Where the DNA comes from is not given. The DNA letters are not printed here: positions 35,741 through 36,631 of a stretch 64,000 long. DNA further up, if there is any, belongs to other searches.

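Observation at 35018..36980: Duplicated gene-plus-regulatory-region cassette with a 58-nt near-identical upstream element and a CA-rich GC-elevated extension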

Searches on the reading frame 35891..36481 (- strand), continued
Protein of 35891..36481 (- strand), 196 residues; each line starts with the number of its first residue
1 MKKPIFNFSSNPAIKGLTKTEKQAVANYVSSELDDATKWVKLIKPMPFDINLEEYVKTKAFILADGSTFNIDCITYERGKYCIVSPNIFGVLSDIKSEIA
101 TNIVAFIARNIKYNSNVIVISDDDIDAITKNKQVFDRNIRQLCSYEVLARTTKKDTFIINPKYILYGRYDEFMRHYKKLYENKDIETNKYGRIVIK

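Call 82: search_protein_families(library=ncbifam, alignment_id=A5, max_evalue=0.01)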
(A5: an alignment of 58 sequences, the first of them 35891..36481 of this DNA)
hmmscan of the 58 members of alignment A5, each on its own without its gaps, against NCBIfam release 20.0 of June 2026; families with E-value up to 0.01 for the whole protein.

A. member 1, window:35891-36481:- (196 aa): 0 families

B. families by the number of members that match (of 58 scanned): 10 families
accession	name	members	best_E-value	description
TIGR01610.1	phage_O_Nterm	4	7.2e-06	phage replication protein O, N-terminal domain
NF041547.1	GntR_LSA1692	3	0.0039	GntR family transcriptional regulator, LSA1692 subfamily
NF053606.1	Sta1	2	0.001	Sta1 family transcriptional regulator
TIGR02404.1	trehalos_R_Bsub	1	3.9e-05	trehalose operon repressor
NF046008.1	ICE_MAGa4850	1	0.00075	MAGa4850 family ICE element protein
NF004776.0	PRK06116.1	1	0.0021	glutathione-disulfide reductase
NF047376.1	TAA_AbiEi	1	0.0073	type IV toxin-antitoxin system AbiEi family antitoxin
NF002004.0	PRK00802.1-4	1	0.0074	DNA-3-methyladenine glycosylase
TIGR00574.1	dnl1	1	0.0075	ATP-dependent DNA ligase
NF040666.1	Tn5252_Orf10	1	0.01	SAG1252 family conjugative relaxosome accessory protein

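Call 94: find_related_loci(query=A3, collection=viral_contigs, flank=1800)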
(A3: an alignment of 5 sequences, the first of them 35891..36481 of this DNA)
Query A3 (196 aa) in viral_contigs; peptide patterns used: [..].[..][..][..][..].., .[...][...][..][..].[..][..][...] (x = any residue, [..] = any of these).
143 stretches matched a pattern; 1 encode a relative of the query (tblastn E <= 1e-3); 1 distinct loci.
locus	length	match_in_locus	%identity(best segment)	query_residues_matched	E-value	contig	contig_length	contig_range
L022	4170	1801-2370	26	1-196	1e-12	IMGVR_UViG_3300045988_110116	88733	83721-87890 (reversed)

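Call 95: find_encoding_contigs(protein=P0004, flank=2500, max_places=3)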
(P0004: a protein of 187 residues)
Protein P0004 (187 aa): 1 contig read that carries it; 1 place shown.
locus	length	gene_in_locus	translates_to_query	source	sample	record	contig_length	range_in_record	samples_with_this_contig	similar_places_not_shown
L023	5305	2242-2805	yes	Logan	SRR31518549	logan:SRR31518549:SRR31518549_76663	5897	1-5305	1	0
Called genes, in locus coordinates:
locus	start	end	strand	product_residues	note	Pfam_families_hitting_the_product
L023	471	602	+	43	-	-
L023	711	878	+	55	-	-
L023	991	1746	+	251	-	-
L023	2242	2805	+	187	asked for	-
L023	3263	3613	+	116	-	-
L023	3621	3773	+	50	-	-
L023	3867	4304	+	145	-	-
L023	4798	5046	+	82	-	PF08302:tRNA_lig_CPD (weak)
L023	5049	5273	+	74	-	-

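Call 96: find_encoding_contigs(protein=P0005, flank=2500, max_places=2)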
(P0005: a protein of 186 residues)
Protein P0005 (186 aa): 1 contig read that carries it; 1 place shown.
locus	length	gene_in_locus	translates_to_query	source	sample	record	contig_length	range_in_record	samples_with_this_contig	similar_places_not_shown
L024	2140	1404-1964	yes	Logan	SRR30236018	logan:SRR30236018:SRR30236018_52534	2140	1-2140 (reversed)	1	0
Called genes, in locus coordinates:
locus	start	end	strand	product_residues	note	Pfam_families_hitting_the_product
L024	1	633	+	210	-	?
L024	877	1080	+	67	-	-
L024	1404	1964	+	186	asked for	-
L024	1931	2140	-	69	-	?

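Call 97: find_encoding_contigs(protein=P0006, flank=2500, max_places=2)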
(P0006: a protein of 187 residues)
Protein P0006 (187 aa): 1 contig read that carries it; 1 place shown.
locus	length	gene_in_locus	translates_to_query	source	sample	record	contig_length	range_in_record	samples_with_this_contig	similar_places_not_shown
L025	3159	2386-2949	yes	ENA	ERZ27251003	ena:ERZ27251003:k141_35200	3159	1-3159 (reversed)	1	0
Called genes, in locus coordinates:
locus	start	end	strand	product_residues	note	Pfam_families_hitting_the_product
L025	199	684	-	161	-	-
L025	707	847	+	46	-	-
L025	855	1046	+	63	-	-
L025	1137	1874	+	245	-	-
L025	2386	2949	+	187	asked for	-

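Call 98: find_encoding_contigs(protein=P0007, flank=2500, max_places=2)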
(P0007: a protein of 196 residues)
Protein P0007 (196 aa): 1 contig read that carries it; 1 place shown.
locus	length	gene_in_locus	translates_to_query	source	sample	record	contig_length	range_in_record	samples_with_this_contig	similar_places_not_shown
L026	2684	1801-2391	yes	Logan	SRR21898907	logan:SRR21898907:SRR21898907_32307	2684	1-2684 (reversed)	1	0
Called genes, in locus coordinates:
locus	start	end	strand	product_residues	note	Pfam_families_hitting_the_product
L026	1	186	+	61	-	?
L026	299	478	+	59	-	-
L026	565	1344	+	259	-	PF27469:ATP_synt_eps_C (weak)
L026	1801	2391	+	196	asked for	-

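Call 99: find_encoding_contigs(protein=P0008, flank=2500, max_places=2)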
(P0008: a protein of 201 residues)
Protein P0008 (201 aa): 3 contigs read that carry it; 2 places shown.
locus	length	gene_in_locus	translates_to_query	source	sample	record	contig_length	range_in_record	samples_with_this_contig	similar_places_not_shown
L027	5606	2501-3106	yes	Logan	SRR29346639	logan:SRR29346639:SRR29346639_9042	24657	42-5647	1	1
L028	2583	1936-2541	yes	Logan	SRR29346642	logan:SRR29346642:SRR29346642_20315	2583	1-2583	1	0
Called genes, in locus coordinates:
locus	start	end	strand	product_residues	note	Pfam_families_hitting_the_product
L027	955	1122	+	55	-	-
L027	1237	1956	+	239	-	-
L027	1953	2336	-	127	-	-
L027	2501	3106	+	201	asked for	-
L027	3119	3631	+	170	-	-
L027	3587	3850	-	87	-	-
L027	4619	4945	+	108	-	-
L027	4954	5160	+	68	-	-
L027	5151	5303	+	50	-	-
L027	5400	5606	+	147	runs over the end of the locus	-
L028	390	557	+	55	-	-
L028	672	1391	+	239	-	-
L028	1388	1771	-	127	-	-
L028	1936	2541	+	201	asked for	-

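Call 107: find_encoding_contigs(protein=window:35891-36481:-, flank=3000, max_places=10)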
Protein window:35891-36481:- (196 aa): 9 contigs read that carry it; 6 places shown.
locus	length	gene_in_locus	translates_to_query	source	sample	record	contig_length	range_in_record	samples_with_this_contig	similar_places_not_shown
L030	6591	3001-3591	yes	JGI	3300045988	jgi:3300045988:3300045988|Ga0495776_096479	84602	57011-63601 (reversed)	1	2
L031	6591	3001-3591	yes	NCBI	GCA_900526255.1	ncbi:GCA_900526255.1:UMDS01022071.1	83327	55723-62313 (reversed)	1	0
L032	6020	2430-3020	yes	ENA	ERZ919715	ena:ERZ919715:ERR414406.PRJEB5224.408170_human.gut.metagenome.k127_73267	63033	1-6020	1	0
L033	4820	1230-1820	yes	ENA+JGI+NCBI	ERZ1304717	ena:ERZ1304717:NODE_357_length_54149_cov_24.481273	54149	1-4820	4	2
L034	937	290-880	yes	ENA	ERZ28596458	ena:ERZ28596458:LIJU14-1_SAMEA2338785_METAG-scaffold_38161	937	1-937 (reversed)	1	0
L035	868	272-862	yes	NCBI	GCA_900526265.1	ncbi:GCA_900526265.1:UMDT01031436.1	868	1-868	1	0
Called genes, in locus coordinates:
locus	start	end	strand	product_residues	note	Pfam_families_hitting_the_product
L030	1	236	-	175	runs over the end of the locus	-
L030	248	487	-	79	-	-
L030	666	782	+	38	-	-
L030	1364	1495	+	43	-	-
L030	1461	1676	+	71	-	-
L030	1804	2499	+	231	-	-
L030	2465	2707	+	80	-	-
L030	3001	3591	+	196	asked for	-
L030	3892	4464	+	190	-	-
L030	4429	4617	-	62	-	-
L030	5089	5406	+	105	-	-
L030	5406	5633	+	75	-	-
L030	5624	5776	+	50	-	-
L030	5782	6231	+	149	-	-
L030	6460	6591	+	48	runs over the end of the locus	-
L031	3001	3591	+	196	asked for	-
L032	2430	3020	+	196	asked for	-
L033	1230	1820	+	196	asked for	-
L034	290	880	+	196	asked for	-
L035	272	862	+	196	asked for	-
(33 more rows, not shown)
